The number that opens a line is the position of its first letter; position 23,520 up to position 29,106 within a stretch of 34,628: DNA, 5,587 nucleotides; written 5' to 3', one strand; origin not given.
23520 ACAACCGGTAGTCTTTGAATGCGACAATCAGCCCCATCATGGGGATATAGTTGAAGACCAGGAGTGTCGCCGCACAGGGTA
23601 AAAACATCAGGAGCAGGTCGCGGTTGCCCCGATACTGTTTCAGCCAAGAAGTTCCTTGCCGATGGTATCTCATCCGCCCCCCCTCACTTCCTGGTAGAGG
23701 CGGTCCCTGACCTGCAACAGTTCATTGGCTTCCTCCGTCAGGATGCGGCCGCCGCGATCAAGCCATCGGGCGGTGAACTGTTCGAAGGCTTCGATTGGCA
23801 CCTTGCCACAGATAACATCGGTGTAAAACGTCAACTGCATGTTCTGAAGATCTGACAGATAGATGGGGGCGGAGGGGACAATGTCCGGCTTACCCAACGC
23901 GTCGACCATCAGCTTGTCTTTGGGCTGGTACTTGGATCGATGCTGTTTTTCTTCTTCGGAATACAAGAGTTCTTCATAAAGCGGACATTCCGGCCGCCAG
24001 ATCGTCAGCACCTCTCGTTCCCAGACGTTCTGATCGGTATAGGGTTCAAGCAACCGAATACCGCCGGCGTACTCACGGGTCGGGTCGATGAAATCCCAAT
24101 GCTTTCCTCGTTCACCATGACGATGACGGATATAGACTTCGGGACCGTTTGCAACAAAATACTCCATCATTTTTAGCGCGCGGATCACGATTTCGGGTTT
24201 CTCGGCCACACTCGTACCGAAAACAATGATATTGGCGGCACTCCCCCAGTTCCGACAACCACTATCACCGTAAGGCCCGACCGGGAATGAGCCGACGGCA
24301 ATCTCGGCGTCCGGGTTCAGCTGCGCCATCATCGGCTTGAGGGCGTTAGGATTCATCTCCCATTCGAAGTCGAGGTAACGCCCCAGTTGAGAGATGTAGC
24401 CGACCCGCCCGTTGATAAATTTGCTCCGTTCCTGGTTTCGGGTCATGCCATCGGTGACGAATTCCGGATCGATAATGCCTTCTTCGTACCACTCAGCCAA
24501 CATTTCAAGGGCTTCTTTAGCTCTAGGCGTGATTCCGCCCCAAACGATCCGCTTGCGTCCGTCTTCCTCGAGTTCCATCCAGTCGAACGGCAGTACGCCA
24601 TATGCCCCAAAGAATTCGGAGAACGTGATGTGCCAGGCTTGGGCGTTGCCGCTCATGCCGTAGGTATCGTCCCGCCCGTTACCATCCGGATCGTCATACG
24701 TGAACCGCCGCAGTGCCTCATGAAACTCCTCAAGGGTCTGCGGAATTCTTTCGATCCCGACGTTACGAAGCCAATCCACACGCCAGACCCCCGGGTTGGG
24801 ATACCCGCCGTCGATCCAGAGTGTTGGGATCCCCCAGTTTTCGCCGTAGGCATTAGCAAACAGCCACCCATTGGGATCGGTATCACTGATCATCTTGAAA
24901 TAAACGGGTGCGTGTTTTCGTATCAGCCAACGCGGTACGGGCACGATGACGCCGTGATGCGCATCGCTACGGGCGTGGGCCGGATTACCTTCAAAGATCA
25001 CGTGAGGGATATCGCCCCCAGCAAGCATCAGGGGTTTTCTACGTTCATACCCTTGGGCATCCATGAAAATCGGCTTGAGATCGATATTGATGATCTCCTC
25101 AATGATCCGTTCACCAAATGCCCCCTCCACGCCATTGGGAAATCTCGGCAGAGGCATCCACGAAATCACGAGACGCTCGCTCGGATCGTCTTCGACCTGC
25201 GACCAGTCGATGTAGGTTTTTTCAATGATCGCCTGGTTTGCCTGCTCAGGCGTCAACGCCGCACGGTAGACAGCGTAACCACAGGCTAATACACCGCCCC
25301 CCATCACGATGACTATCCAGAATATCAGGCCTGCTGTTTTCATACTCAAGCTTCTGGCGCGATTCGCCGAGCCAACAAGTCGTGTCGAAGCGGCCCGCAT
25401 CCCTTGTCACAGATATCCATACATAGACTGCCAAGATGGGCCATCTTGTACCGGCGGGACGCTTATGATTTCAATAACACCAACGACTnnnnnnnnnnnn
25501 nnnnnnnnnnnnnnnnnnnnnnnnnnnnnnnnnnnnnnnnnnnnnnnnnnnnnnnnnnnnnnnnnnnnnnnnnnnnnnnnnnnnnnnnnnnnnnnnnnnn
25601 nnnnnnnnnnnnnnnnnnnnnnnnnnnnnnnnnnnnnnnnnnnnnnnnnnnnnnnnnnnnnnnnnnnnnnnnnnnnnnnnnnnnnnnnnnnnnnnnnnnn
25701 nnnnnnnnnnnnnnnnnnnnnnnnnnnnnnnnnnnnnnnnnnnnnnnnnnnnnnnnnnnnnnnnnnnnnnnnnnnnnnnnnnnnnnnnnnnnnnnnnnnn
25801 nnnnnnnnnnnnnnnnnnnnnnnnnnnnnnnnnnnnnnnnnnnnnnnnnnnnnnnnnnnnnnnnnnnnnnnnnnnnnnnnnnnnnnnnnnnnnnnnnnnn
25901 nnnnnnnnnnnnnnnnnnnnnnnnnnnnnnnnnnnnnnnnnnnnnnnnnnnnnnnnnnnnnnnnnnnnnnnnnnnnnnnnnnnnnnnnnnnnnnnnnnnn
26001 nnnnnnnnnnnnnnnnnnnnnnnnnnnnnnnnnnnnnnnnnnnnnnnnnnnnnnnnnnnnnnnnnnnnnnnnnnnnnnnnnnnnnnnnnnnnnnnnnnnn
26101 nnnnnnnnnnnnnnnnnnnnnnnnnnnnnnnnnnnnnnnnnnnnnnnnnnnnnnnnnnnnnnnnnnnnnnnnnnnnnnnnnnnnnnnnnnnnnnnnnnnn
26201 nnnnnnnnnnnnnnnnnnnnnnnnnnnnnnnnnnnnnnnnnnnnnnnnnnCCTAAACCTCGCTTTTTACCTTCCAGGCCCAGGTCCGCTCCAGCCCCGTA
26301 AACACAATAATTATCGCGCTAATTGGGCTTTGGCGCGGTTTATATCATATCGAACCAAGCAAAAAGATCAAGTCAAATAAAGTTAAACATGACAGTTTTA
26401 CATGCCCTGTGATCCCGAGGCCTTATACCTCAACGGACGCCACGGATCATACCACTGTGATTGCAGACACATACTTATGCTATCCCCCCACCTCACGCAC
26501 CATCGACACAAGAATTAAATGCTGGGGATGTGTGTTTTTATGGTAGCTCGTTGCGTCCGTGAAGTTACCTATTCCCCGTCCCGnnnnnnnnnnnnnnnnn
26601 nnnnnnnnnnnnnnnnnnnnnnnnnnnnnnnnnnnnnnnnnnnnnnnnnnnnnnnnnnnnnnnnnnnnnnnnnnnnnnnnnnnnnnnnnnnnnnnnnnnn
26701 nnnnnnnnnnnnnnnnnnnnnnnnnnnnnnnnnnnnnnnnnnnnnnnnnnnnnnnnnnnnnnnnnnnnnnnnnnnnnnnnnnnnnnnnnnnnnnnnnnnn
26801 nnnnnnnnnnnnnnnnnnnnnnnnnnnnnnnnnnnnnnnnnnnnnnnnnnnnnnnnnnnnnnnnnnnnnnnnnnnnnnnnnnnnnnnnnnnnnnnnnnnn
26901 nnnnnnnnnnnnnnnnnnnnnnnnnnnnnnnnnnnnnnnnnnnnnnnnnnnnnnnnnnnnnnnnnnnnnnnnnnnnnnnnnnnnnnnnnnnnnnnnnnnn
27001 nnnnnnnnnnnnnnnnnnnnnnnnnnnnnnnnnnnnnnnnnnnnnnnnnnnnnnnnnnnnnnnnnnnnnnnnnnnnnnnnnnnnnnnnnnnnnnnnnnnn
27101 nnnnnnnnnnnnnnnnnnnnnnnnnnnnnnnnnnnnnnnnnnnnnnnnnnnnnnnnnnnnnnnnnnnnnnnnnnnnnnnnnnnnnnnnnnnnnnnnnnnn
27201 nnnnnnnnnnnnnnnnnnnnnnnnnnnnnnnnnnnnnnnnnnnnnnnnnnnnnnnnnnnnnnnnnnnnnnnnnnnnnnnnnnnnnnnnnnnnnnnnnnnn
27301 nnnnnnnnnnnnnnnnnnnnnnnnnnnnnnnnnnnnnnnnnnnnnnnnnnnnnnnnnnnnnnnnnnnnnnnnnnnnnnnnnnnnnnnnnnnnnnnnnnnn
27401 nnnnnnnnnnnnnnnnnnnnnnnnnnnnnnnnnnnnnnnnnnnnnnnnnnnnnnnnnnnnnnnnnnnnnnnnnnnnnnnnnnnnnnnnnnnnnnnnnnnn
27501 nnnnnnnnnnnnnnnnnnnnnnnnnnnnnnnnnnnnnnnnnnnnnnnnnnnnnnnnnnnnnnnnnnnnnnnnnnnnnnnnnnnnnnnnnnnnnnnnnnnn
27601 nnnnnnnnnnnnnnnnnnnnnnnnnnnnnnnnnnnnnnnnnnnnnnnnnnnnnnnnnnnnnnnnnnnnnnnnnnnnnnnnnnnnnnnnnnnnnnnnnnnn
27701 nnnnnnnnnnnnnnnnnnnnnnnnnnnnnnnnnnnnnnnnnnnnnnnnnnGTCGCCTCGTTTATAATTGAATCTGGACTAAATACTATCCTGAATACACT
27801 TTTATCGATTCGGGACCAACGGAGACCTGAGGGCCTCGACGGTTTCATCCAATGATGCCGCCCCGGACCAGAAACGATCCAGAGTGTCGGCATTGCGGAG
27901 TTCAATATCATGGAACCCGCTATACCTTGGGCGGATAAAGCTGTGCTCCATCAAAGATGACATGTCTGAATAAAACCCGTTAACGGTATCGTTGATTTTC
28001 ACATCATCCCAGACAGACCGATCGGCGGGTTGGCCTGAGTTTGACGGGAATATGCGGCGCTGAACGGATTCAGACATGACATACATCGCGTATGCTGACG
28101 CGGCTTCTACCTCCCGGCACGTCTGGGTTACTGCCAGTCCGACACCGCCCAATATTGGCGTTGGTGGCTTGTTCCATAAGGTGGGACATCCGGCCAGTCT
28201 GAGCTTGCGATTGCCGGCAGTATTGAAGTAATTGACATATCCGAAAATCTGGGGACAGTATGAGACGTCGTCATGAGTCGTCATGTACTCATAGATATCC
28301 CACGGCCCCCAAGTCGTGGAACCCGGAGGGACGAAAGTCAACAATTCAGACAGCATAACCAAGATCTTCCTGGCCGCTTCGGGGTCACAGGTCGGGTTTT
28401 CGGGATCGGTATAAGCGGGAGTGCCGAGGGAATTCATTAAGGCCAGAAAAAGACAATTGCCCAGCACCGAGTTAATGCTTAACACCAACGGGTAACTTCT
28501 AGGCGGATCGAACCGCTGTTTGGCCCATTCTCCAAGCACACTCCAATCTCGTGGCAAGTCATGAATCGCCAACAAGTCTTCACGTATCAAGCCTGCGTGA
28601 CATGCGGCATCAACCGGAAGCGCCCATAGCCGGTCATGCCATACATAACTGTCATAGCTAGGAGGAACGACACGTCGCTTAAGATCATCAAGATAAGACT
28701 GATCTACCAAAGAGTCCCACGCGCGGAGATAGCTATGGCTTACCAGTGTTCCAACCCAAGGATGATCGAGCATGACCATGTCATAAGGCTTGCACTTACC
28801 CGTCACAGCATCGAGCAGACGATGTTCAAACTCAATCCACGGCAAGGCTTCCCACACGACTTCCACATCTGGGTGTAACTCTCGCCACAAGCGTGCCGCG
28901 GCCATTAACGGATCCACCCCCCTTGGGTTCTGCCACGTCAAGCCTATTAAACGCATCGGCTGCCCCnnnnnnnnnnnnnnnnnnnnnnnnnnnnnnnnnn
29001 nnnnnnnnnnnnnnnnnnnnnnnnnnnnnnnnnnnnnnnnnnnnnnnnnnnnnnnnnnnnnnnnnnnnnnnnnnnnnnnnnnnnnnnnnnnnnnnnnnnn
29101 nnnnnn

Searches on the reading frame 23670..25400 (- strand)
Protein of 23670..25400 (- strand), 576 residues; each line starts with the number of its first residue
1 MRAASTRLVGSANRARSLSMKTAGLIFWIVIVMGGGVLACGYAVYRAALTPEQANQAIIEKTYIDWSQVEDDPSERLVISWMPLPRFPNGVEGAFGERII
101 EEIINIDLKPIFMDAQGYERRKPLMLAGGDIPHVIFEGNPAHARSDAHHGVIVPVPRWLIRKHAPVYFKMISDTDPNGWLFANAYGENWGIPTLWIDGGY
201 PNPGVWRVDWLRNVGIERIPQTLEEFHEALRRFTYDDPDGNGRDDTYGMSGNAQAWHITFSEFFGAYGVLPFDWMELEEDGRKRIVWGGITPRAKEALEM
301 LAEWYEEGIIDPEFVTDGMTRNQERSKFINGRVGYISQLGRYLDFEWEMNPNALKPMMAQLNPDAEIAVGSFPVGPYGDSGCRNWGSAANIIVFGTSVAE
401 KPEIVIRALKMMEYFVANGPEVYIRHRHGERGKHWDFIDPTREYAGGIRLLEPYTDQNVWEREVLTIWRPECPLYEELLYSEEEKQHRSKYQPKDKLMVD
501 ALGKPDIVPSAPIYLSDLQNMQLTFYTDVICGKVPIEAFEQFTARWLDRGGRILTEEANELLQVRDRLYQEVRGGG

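Call 3: search_protein_families(library=pfam, proteins=[window:23670-25400:-])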
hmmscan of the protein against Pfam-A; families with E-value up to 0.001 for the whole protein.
window:23670-25400:- (576 aa): 1 family
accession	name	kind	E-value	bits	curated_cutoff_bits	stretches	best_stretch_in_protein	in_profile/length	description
PF01547.30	SBP_bac_1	-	0.0003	21.3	26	1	113-399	31-289/307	Bacterial extracellular solute-binding protein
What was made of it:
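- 21819..25400 (-): ABC importer genes: two BPD_transp_1 permeases and a 576-aa solute-binding protein. Upstream of LacI on the same strand. Candidate local uptake system. Pfam (call 3).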

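Call 4: search_protein_families(library=ncbifam, proteins=[window:23670-25400:-])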
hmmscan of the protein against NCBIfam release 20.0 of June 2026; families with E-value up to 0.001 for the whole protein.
window:23670-25400:- (576 aa): 0 families

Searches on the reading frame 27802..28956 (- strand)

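Call 9: search_protein_families(library=pfam, proteins=[window:27802-28956:-])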
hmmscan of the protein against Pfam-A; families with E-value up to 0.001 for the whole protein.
window:27802-28956:- (384 aa): 2 families
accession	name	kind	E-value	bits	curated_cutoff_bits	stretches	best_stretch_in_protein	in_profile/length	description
PF13416.11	SBP_bac_8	-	1.7e-06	28.5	27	1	27-303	9-253/279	Bacterial extracellular solute-binding protein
PF01547.30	SBP_bac_1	-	1.9e-06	28.5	26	1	18-187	11-182/307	Bacterial extracellular solute-binding protein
